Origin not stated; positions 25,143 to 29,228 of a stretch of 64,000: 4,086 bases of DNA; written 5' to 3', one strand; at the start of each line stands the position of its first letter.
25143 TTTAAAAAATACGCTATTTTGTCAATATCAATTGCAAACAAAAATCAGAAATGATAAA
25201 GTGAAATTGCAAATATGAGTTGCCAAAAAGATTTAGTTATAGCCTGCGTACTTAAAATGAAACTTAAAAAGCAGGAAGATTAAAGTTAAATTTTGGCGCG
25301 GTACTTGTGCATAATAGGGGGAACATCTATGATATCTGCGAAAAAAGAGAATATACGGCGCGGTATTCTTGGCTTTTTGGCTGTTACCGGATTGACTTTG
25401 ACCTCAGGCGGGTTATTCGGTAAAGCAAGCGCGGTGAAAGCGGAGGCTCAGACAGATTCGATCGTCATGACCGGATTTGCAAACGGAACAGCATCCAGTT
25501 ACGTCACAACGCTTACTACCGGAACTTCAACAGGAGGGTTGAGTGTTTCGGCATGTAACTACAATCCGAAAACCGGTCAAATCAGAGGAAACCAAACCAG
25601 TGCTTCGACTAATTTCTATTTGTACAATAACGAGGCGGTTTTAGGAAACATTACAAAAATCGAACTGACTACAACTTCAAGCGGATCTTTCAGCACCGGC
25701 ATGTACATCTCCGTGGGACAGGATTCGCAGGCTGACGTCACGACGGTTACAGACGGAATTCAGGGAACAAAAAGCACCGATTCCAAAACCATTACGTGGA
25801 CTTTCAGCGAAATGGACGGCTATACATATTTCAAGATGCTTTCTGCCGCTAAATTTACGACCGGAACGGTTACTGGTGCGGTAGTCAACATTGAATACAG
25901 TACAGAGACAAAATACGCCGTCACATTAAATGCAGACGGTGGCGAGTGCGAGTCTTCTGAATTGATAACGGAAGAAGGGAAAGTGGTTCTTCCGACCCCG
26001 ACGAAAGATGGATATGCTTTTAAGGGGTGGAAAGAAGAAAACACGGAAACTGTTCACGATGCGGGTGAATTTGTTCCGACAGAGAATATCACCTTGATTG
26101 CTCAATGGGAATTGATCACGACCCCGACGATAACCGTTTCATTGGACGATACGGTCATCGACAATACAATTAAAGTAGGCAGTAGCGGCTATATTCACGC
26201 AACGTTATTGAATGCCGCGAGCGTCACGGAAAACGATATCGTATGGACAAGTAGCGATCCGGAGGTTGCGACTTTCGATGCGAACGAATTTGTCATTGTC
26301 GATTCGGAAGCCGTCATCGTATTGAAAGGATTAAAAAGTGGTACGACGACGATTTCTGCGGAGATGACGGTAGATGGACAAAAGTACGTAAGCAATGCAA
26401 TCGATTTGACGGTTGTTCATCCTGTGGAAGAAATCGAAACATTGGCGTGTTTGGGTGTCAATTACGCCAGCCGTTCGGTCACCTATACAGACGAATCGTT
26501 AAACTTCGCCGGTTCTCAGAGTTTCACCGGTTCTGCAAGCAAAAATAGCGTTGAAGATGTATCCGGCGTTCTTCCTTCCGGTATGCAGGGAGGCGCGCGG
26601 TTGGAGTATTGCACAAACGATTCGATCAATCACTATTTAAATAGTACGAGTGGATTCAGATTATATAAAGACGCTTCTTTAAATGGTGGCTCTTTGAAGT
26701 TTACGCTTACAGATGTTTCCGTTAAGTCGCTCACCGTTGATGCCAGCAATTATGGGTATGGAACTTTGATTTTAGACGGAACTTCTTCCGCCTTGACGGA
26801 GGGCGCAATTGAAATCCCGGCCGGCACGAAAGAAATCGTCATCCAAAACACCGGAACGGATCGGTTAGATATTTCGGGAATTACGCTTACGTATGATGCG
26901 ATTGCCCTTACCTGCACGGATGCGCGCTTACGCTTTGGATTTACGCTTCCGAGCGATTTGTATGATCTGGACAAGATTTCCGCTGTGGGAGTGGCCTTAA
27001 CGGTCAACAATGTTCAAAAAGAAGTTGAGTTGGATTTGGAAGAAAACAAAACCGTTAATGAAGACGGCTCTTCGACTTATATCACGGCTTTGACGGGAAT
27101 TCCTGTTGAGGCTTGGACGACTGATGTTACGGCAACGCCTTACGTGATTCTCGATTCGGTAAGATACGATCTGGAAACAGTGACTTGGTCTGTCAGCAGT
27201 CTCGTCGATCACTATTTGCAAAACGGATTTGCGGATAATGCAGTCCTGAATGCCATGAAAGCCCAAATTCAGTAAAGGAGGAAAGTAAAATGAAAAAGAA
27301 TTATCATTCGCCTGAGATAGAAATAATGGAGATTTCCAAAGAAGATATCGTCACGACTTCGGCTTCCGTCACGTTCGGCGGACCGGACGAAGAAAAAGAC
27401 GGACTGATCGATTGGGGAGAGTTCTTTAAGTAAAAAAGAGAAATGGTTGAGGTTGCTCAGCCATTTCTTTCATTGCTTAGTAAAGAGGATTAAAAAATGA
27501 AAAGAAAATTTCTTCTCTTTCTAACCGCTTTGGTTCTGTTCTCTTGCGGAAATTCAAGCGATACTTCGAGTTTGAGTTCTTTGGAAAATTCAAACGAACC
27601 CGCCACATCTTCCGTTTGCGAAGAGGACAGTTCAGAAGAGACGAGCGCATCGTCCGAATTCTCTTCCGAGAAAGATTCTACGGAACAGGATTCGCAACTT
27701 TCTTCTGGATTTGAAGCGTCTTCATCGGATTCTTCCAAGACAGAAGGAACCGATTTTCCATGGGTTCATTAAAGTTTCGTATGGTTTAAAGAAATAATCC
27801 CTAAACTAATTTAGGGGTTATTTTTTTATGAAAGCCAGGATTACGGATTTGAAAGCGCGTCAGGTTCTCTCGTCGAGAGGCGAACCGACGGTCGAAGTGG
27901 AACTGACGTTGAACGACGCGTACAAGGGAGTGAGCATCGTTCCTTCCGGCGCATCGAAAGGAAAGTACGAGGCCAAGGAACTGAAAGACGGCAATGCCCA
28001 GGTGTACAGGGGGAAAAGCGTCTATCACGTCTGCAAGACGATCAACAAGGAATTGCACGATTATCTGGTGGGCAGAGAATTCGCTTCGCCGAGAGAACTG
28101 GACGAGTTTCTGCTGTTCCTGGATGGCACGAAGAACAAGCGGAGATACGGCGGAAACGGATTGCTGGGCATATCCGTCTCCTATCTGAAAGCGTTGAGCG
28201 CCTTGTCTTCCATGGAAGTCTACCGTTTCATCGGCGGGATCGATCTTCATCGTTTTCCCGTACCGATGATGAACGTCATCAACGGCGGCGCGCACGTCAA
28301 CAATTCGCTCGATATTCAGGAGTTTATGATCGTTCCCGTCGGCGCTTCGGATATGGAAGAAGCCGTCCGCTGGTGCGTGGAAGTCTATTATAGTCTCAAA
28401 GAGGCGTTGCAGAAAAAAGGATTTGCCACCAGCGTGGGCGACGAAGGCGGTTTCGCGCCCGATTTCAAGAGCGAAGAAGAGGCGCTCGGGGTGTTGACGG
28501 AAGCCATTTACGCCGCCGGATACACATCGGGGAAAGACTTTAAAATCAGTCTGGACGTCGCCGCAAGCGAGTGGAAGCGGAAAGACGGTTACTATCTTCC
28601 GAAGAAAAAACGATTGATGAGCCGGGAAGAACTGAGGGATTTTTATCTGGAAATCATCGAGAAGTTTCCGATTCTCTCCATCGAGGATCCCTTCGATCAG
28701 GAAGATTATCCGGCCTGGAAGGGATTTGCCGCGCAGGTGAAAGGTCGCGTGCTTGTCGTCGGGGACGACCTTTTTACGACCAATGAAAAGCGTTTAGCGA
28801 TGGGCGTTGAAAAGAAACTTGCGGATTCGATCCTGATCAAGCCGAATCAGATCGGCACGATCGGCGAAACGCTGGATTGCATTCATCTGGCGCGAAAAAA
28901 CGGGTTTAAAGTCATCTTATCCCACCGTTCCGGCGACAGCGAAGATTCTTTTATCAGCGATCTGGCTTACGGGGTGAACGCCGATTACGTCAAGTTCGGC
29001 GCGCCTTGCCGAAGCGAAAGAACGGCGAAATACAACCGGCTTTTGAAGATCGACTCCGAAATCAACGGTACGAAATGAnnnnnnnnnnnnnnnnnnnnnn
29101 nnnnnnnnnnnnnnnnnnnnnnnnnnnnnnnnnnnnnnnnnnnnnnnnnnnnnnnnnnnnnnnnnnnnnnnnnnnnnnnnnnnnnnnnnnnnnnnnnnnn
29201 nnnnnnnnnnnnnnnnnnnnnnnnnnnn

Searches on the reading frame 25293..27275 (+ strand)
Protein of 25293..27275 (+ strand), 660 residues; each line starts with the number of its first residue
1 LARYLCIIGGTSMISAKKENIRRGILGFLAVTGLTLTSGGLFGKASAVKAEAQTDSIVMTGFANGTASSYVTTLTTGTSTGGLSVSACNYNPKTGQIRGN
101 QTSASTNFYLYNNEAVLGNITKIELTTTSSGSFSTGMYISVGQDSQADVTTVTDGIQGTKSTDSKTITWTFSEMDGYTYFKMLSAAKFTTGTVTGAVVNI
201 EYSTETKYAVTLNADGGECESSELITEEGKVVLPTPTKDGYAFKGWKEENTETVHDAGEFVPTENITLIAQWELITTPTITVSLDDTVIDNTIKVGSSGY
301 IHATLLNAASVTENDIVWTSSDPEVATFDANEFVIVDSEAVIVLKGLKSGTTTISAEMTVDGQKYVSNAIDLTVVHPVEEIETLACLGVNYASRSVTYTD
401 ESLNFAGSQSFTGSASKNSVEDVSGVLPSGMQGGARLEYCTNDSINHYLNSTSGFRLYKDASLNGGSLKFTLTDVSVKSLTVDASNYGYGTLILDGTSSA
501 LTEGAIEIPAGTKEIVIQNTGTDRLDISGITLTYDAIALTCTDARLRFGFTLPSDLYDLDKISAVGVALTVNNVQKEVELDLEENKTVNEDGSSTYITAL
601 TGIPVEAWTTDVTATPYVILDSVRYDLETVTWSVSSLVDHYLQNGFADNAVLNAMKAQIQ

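Call 61: search_protein_families(library=pfam, proteins=[window:25293-27275:+], max_evalue=0.001)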
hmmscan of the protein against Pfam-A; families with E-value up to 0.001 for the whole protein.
window:25293-27275:+ (660 aa): 2 families
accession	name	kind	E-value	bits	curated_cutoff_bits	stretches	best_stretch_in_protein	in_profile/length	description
PF09479.16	Flg_new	-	1.7e-12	47.7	27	1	208-271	1-65/65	Listeria-Bacteroides repeat domain (List_Bact_rpt)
PF18998.6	Flg_new_2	-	3e-05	24.3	23.6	1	208-275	1-72/73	Divergent InlB B-repeat domain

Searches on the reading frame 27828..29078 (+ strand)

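Call 61: search_protein_families(library=pfam, proteins=[window:27828-29078:+], max_evalue=0.001)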
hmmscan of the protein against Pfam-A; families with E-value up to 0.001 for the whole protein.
window:27828-29078:+ (416 aa): 3 families
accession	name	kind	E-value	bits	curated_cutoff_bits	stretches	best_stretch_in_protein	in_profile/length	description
PF00113.28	Enolase_C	-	4.3e-103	345.1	21.5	1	143-413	4-282/296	Enolase, C-terminal TIM barrel domain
PF03952.21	Enolase_N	-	5.6e-38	130.5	35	1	5-135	1-131/131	Enolase, N-terminal domain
PF13378.12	MR_MLE_C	-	0.00034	20.8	29.4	1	277-364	67-152/219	Enolase C-terminal domain-like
